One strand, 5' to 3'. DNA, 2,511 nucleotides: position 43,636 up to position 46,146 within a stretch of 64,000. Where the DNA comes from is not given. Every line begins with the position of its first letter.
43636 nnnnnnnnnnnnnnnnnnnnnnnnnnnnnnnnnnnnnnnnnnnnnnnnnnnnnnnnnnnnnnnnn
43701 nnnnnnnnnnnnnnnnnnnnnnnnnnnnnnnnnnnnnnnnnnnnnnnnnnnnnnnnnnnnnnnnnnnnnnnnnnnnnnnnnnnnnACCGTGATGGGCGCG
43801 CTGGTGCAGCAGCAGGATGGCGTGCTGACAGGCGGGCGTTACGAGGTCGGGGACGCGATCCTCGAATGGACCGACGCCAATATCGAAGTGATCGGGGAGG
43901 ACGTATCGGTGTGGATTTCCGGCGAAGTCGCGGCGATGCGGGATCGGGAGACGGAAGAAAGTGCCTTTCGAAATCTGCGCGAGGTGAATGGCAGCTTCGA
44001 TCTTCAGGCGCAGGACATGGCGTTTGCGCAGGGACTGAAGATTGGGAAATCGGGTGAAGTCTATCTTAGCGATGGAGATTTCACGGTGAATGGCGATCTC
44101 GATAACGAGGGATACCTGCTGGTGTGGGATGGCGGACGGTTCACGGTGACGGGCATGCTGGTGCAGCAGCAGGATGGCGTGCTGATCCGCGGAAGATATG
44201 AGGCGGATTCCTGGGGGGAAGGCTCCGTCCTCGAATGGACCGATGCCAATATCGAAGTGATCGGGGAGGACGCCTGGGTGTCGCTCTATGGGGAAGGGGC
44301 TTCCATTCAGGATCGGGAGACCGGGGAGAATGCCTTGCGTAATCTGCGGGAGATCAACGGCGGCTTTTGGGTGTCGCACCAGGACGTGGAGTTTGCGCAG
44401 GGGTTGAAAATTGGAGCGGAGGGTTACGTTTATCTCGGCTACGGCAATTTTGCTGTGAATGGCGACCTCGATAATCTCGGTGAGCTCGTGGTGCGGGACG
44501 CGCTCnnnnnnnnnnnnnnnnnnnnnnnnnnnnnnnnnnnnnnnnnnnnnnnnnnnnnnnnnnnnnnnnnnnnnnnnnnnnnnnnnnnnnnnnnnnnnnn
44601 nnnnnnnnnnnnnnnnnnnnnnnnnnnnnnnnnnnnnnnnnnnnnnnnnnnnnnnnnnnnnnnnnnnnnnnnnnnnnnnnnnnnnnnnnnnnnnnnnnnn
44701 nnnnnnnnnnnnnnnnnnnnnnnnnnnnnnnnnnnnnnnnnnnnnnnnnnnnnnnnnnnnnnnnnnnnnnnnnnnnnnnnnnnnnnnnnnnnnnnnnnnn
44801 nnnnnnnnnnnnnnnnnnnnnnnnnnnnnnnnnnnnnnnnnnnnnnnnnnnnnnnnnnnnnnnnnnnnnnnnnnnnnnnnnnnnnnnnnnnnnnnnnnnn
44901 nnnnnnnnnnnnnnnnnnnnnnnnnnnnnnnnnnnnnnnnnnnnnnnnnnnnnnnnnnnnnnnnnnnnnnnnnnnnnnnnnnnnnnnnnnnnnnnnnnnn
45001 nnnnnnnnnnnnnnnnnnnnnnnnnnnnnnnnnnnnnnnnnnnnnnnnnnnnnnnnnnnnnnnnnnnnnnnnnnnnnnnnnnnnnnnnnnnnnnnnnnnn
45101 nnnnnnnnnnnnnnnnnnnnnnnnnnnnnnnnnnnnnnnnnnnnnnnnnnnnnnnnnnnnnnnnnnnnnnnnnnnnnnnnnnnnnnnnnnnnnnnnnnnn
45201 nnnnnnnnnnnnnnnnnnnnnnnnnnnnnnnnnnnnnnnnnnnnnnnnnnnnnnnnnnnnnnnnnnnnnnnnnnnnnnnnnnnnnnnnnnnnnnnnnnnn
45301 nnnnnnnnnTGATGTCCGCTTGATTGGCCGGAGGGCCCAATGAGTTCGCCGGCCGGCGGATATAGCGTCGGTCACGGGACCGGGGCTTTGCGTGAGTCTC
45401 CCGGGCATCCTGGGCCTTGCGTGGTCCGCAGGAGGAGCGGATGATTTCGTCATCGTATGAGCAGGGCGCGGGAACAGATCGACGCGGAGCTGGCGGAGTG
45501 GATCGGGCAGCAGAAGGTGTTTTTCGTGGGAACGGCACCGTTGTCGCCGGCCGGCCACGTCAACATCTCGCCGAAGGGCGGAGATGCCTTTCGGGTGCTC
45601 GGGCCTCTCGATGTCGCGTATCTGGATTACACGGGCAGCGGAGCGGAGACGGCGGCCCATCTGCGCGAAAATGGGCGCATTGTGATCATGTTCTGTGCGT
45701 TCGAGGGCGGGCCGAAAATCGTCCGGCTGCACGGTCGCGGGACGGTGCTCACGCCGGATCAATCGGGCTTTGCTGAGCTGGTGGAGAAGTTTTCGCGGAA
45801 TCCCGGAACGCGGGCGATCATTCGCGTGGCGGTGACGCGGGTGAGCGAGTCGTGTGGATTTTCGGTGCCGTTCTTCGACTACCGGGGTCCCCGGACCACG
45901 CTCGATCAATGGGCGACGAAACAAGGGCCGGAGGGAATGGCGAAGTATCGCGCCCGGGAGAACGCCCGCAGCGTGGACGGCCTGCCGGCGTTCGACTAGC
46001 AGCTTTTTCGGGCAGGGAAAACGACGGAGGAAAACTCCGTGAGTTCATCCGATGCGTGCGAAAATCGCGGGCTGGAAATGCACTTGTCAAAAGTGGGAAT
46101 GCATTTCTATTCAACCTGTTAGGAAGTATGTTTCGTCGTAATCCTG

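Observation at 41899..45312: PEP-CTERM surface protein built from an unrecognised ~120-aa tandem repeat with near-identical DNA copies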

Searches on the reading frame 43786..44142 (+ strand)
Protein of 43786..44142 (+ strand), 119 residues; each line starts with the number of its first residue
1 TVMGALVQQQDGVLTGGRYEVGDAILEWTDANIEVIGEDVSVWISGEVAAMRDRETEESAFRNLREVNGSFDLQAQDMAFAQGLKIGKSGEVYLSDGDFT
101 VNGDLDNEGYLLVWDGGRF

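Call 15: search_solved_structures(query=A1, max_evalue=10)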
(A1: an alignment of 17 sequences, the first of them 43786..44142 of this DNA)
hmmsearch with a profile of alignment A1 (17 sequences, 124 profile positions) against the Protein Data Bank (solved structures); distinct sequences matched with E-value up to 10: 12.
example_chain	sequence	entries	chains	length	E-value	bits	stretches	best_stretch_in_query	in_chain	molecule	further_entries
1p4p_A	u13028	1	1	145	0.24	14.5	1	80-118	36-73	Outer surface protein B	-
4fb8_A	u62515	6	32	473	0.53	13.4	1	24-52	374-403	Probable propionyl-CoA carboxylase beta chain 6 | AccD6, Carboxyltransferase beta-subunit of Acyl-CoA Carboxylase | Propionyl-CoA carboxylase subunit beta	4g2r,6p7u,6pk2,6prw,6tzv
4l6w_A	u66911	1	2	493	0.56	13.3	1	24-52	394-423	Probable propionyl-CoA carboxylase beta chain 6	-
3mfm_C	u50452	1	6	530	0.7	13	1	16-67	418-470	Propionyl-CoA carboxylase complex B subunit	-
1xnv_A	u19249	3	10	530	0.72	13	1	16-67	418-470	propionyl-CoA carboxylase complex B subunit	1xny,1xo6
3iav_A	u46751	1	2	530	0.91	12.6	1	16-67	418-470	Propionyl-CoA carboxylase complex B subunit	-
3ibb_A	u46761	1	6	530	0.93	12.6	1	16-67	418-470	Propionyl-CoA carboxylase complex B subunit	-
5l39_A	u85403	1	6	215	1.4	12.1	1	34-71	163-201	RMM microcompartment shell protein MSM0275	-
3ib9_A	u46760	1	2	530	1.4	12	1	18-67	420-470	Propionyl-CoA carboxylase complex B subunit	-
1xnw_A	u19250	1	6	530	1.5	11.9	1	17-67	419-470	propionyl-CoA carboxylase complex B subunit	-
3h09_A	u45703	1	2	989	4.5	10.4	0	2-40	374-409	Immunoglobulin A1 protease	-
3syj_A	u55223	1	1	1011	6.2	9.9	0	60-118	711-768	Adhesion and penetration protein autotransporter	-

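Call 18: find_related_loci(query=A2, collection=genome_contigs, flank=10000)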
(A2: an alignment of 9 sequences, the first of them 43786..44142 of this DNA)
Query A2 (119 aa) in genome_contigs; peptide patterns used: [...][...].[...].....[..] (x = any residue, [..] = any of these).
57 stretches matched a pattern; 1 encode a relative of the query (tblastn E <= 1e-3); 1 distinct loci.
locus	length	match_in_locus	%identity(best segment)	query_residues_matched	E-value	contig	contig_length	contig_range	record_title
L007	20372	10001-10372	47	1-119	7e-31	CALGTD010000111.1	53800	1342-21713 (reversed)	MAG TPA_asm: uncultured Spartobacteria bacterium isolate SRR4028130_bin.40_CONCOCT_v1.1_MAG genome assembly, contig: ERZ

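Call 21: search_protein_representatives(alignment_id=A1)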
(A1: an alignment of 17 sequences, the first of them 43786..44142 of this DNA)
Query: 17 sequences, 124 profile positions. Proteins with E-value up to 0.001 (for the whole library): 951; up to 1e-10: 340; up to 1e-30: 56. The best 150 are listed.
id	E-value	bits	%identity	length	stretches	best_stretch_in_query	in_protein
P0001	8.8e-251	833.2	-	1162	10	1-122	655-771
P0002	3.4e-197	660.1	-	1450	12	1-123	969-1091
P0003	1.4e-195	654.9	-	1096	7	1-123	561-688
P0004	4.2e-152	514.5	-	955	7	2-121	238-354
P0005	6.2e-120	410.5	-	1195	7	2-120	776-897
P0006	2.2e-104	360.3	-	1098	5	4-115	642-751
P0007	5.1e-102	352.7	-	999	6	1-116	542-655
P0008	1.5e-100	347.9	-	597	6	1-121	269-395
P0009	8.0e-87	303.6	-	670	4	1-106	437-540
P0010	5.1e-86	301.0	-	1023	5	2-122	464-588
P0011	2.2e-84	295.7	-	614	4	1-112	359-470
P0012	7.9e-75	264.8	-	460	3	2-99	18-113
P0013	3.5e-74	262.8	-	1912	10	21-120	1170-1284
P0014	5.4e-61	220.2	-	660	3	1-114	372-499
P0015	1.8e-57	208.8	-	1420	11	2-121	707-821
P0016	5.6e-55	200.7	-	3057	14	14-115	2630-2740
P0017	1.5e-53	196.1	-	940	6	2-120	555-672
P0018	1.3e-52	193.0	-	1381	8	28-120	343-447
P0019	4.5e-52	191.3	-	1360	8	1-116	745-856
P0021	6.2e-49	181.2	-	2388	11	25-120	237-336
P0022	2.0e-48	179.6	-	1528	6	3-122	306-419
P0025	6.4e-45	168.2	-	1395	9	15-120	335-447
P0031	1.8e-40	153.9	-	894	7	11-120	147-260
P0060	2.5e-29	117.9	-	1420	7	2-119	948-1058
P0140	2.5e-19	85.6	-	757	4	2-112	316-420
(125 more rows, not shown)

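Call 25: search_protein_families(library=pfam, proteins=[P0004, P0005, P0015, P0017, P0018, P0022, P0031, P0140], max_evalue=0.01)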
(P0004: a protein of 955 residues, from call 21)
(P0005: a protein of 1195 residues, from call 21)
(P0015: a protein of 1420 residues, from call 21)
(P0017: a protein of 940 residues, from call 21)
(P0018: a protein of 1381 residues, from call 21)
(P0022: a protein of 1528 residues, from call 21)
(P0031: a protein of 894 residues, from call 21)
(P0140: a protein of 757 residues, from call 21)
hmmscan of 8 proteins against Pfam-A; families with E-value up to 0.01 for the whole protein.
P0004 (955 aa): 1 family
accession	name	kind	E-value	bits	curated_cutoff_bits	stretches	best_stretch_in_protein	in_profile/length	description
PF07589.16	PEP-CTERM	-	0.00016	22.1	20.7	1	930-953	1-24/24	PEP-CTERM motif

P0005 (1195 aa): 1 family
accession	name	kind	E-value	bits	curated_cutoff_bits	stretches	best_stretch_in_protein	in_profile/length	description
PF07589.16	PEP-CTERM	-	0.0013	19.1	20.7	1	1170-1193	1-24/24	PEP-CTERM motif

P0015 (1420 aa): 2 families
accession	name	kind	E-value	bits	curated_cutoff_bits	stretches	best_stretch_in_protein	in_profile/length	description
PF05726.19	Pirin_C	-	1.6e-11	45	27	0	717-761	18-62/103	Pirin C-terminal cupin domain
PF08140.16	Cuticle_1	-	3e-05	24.4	27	0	860-873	20-32/40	Crustacean cuticle protein repeat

P0017 (940 aa): 0 families

P0018 (1381 aa): 0 families

P0022 (1528 aa): 3 families
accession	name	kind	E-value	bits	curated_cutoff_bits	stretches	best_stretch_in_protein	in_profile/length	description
PF03797.25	Autotransporter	-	2.1e-27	96.9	26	1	1258-1507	1-254/255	Autotransporter beta-domain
PF12951.13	PATR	-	2.3e-09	37.6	27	1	1005-1034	1-30/30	Passenger-associated-transport-repeat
PF10677.15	DUF2490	-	0.0063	16.7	29.8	0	1475-1509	25-59/186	Protein of unknown function (DUF2490)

P0031 (894 aa): 0 families

P0140 (757 aa): 0 families

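Call 26: find_homologous_proteins(query=A1, max_evalue=0.00001)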
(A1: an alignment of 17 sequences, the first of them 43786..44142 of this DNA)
Query A1 (17 sequences): 4966 candidates shared short words with the query, none scored E <= 0.00001.

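Call 32: search_protein_families(library=ncbifam, proteins=[P0004, P0005, P0015, P0017, P0018, P0022, P0031, P0140], max_evalue=0.01)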
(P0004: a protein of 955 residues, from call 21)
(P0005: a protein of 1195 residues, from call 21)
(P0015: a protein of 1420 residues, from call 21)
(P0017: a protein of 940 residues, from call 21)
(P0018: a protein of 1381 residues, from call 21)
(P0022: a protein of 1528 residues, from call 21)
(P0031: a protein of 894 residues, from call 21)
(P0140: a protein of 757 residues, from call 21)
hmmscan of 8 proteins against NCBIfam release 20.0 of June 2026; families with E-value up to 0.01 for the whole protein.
P0004 (955 aa): 5 families
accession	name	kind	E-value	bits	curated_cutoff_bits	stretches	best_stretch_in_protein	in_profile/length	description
TIGR02595.1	PEP_CTERM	domain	1.8e-06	28.4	16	1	931-954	1-24/24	PEP-CTERM sorting domain-containing protein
NF035944.1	PEPxxWA-CTERM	domain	2.8e-05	23.9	35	1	931-947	1-16/24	PEPxxWA-CTERM sorting domain-containing protein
NF008875.0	PRK11911.1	equivalog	0.00048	20.2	274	0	261-298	83-120/140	flagellar basal body rod modification protein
NF038120.1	PEP_CTERM_QFxxD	subfamily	0.00065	19.6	80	1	928-953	190-215/215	NF038120 family PEP-CTERM protein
NF038119.1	PEP_CTERM_MHFG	equivalog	0.00099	19.5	100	1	917-954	222-259/260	MHFG family PEP-CTERM protein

P0005 (1195 aa): 1 family
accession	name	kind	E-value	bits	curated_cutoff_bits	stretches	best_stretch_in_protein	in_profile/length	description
NF002981.0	PRK03695.1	equivalog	0.0064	15.9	281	1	722-807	21-105/253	vitamin B12 ABC transporter ATP-binding protein BtuD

P0015 (1420 aa): 2 families
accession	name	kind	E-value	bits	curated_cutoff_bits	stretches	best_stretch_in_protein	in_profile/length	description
NF042910.1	FMH_DH_FwdC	exception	1.1e-06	27.9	340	0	897-987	106-193/271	tungsten-dependent formylmethanofuran dehydrogenase subunit FwdC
TIGR03122.1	one_C_dehyd_C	equivalog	7.1e-05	22.2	130.65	0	367-415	144-191/260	formylmethanofuran dehydrogenase subunit C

P0017 (940 aa): 0 families

P0018 (1381 aa): 0 families

P0022 (1528 aa): 2 families
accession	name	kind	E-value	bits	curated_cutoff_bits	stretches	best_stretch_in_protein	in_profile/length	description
NF051851.1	AtpSerPepEprS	equivalog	1.7e-21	76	1700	2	1003-1107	450-552/988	autotransporter serine peptidase EprS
TIGR02601.1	autotrns_rpt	repeat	2.5e-11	43.1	19.85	1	1004-1035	1-32/32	beta strand repeat protein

P0031 (894 aa): 0 families

P0140 (757 aa): 0 families

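Call 53: list_cluster_members(proteins=[P0004, P0005, P0013, P0015, P0017, P0018, P0021, P0022, P0031, P0025])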
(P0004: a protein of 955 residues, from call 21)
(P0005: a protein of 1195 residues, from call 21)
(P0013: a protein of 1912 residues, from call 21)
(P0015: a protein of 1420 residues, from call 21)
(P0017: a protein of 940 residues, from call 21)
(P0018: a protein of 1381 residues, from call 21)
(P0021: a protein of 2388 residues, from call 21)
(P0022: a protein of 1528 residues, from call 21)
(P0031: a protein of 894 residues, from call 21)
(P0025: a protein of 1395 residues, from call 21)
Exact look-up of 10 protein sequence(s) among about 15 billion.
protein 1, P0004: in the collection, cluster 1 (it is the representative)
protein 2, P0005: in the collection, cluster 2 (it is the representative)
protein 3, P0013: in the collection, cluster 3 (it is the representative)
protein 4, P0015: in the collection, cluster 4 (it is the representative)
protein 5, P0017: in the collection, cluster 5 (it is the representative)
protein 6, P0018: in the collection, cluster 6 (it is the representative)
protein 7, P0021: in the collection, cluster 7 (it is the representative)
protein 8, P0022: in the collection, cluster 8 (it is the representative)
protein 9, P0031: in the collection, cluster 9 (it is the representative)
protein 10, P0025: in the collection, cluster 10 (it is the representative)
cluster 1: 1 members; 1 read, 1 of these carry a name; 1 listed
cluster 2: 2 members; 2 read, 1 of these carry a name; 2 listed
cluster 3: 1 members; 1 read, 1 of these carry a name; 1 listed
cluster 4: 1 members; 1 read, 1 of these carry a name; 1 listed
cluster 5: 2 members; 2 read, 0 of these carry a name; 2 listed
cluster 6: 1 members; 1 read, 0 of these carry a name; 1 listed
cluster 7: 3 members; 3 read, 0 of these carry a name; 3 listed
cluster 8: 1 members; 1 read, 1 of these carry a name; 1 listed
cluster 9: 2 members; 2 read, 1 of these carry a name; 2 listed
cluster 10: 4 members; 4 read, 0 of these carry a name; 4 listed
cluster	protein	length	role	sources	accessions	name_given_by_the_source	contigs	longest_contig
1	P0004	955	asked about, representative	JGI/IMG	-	hypothetical protein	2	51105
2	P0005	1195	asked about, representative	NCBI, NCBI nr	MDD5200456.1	MAG: hypothetical protein PHC88_11715 [Terrimicrobiaceae bacterium] | hypothetical protein [Terrimicrobiaceae bacterium]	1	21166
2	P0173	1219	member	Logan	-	-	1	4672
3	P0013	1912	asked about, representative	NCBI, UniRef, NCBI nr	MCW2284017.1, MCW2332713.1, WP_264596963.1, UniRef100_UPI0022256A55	hypothetical protein M2323_001630 [Rhodoblastus acidophilus] | hypothetical protein n=1 Tax=Rhodoblastus acidophilus TaxID=1074 RepID=UPI0022256A55 | hypothetical protein [Rhodoblastus acidophilus]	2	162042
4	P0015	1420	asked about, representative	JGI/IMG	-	formylmethanofuran dehydrogenase subunit C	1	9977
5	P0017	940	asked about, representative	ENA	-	-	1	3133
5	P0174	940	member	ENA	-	-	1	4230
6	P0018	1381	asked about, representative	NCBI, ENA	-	-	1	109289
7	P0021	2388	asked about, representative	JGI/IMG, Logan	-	-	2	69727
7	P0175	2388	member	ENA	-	-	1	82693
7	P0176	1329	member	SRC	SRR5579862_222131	-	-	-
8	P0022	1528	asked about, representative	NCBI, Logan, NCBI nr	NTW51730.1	MAG: autotransporter domain-containing protein [Chlorobiaceae bacterium] | autotransporter domain-containing protein [Chlorobiaceae bacterium]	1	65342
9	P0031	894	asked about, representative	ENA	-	-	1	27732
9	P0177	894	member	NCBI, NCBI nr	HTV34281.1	MAG TPA: hypothetical protein VME69_14500 [Methylocella sp.] | hypothetical protein [Methylocella sp.]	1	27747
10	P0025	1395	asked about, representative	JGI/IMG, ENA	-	-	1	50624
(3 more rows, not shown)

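Call 60: list_cluster_members(proteins=[P0006, P0007, P0009, P0010, P0011, P0012, P0014, P0019, P0060, P0016])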
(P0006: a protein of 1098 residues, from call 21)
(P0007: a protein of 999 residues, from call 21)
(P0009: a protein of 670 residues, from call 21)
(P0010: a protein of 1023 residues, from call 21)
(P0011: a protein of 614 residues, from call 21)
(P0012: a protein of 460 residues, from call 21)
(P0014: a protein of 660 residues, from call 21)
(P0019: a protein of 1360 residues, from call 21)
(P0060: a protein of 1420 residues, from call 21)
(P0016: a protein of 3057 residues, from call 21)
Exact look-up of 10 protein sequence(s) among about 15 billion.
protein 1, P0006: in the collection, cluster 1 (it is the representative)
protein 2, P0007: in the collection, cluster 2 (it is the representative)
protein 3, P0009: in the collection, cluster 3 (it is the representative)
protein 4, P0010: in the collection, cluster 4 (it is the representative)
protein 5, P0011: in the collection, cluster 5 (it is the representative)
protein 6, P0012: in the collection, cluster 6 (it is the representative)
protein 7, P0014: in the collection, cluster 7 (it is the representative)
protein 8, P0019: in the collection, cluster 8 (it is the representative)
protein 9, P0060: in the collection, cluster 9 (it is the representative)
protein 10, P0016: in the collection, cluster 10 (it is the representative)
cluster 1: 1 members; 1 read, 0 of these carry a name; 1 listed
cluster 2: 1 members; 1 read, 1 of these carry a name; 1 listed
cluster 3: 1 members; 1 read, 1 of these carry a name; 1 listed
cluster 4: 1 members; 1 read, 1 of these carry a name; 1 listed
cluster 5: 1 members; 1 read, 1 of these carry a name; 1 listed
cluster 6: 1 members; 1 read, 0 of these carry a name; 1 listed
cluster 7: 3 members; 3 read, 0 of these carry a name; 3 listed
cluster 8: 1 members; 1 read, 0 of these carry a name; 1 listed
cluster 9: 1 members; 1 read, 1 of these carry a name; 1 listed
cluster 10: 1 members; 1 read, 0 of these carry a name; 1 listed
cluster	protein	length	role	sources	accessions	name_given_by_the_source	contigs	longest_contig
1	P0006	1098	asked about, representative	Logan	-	-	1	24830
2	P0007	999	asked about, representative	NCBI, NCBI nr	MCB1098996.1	MAG: hypothetical protein KDN22_25715 [Verrucomicrobiae bacterium] | hypothetical protein [Verrucomicrobiae bacterium]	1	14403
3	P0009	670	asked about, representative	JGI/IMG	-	hypothetical protein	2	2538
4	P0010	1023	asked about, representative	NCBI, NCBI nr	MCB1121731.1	MAG: hypothetical protein KJT03_09295, partial [Verrucomicrobiae bacterium] | hypothetical protein [Verrucomicrobiae bacterium]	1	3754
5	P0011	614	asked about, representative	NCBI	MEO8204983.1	MAG: PEP-CTERM sorting domain-containing protein [Chthoniobacterales bacterium]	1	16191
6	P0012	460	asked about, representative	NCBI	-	-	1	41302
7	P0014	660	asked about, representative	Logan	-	-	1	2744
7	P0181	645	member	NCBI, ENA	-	-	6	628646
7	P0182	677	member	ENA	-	-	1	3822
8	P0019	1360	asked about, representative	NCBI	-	-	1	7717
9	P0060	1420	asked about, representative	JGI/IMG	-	hypothetical protein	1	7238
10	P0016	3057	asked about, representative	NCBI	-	-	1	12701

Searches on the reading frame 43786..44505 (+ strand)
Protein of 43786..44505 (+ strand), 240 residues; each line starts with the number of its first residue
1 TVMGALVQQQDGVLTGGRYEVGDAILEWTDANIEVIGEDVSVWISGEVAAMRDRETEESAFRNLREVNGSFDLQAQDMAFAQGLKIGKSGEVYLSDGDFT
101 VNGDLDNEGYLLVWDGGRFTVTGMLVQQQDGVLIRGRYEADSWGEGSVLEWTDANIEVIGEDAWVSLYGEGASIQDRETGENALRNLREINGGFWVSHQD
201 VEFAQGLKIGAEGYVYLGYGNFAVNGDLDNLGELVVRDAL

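Call 4: search_protein_families(library=pfam, proteins=[window:43786-44505:+], max_evalue=10)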
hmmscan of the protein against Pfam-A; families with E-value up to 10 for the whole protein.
window:43786-44505:+ (240 aa): 2 families
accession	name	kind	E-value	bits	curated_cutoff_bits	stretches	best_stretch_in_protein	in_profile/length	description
PF04972.22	BON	-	0.0014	19.4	27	2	151-187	15-55/69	BON domain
PF06439.18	3keto-disac_hyd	-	0.0072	16.8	26.8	1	25-78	124-177/187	3-keto-disaccharide hydrolase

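Call 5: search_protein_families(library=ncbifam, proteins=[window:43786-44505:+], max_evalue=10)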
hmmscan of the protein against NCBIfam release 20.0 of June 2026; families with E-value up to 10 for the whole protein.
window:43786-44505:+ (240 aa): 0 families

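Call 38: predict_structure(alignment_id=A3)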
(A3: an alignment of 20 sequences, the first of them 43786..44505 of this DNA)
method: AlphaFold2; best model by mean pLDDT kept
length: 240 residues; sequences in the alignment: 20
mean_pLDDT: 97.5   pTM: 0.93
mean pLDDT of the five models: 97.5, 97.3, 97.3, 97.1, 97.1
residues with pLDDT >= 90: 237; 70-90: 3; 50-70: 0; < 50: 0
segments of 3 or more residues with pLDDT < 50: none
pLDDT, mean of each block of 10 residues (from residue 1): 95 98 97 98 98 98 99 98 98 98 98 98 98 99 95 98 98 98 98 98 98 98 97 93
secondary structure, 60 per line:
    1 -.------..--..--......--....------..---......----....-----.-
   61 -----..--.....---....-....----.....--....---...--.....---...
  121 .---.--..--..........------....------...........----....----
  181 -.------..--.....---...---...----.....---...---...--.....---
elements in order: E17-22 E25-28 E40-45 E50-53 E70-74 E78-81 E83-86 E91-95 E98-101 E105-107 E110-114 E118-121 E132-141 E148-151 E158-168 E173-176 E193-197 E201-203 E207-209 E214-218 E222-224 E228-230 E233-237

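Call 49: fold_search(model_id=the predicted structure, library=pdb)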
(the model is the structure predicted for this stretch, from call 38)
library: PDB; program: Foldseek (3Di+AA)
matches with E <= 10: 133; with E <= 0.001: 0
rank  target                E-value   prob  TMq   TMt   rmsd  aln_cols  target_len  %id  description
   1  3uyv_A                6.4e-02  0.14  0.18  0.19  20.7       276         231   11  Crystal structure of a glycosylated ice-binding protein (LeIBP) from Arctic yeast (released 2012-02-29)
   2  3uyu_B                1.2e-01  0.07  0.14  0.15  19.7       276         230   11  Structural basis for the antifreeze activity of an ice-binding protein (LeIBP) from Arctic yeast (released 2012-02-15)
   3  4nuh                  1.4e-01  0.09  0.16  0.17  21.1       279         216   11  Crystal structure of mLeIBP, a capping head region swapped mutant of ice-binding protein (released 2014-04-16)
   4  7bwy_A                1.7e-01  0.14  0.20  0.23  17.8       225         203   10  Crystal structure of ice-binding protein from an Antarctic ascomycete, Antarctomyces psychrotrophicus. (released 2020-05-27)
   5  4nu2                  2.7e-01  0.04  0.12  0.13  21.1       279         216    8  Crystal structure of an ice-binding protein (FfIBP) from the Antarctic bacterium, Flavobacterium frigoris PS1 (released 2014-04-16)
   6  6fnw                  3.1e-01  0.05  0.15  0.12  14.4       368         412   10  Structure of a volume-regulated anion channel of the LRRC8 family (released 2018-05-16)
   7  4q1q_A                3.6e-01  0.12  0.21  0.20  14.1       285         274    9  Crystal structure of TibC-catalyzed hyper-glycosylated TibA55-350 fragment (released 2014-09-17)
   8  7koh_B                3.8e-01  0.07  0.16  0.11  14.7       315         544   12  Crystal structure of antigen 43 from Escherichia coli EDL933 (released 2022-03-09)
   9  3uyu_A                4.6e-01  0.06  0.18  0.18  21.1       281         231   13  Structural basis for the antifreeze activity of an ice-binding protein (LeIBP) from Arctic yeast (released 2012-02-15)
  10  6g9l_A                4.8e-01  0.05  0.16  0.09  16.1       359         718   10  Structure of homomeric mLRRC8A volume-regulated anion channel at 5.01 A resolution (released 2018-05-16)
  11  9btm_B                4.8e-01  0.04  0.14  0.09  14.5       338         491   10  NRas 1-169 Q61R in Complex with Shoc2 80-582 (released 2025-04-02)
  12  9u4u_A                5.3e-01  0.02  0.10  0.13  16.9       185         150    9  Structure of the functional amyloid FapC from Pseudomonas sp.UK4 (released 2025-08-06)
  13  1czf_A                6.5e-01  0.08  0.22  0.18  14.9       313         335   13  ENDO-POLYGALACTURONASE II FROM ASPERGILLUS NIGER (released 1999-10-28)
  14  8x0z                  7.5e-01  0.03  0.13  0.14  21.5       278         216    9  Crystal structure of A101C/A120C mutant of FfIBP (released 2024-11-13)
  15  7o17_A                8.3e-01  0.04  0.19  0.14  14.5       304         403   12  ABC transporter NosDFY E154Q, ATP-bound in lipid nanodisc (released 2022-04-13)
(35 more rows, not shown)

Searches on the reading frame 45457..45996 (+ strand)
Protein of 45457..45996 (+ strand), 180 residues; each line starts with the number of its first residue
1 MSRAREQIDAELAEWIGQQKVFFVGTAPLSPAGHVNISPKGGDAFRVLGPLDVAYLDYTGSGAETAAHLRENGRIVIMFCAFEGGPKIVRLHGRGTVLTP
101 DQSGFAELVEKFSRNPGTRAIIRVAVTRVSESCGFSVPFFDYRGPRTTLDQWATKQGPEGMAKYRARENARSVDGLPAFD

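Call 56: search_protein_families(library=pfam, proteins=[window:45457-45996:+], max_evalue=0.001)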
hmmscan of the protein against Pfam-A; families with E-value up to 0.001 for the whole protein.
window:45457-45996:+ (180 aa): 1 family
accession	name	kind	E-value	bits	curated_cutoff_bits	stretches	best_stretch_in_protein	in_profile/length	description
PF01243.27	PNPOx_N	-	3.6e-12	47.1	28.1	1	8-133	1-120/120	Pyridoxamine 5'-phosphate oxidase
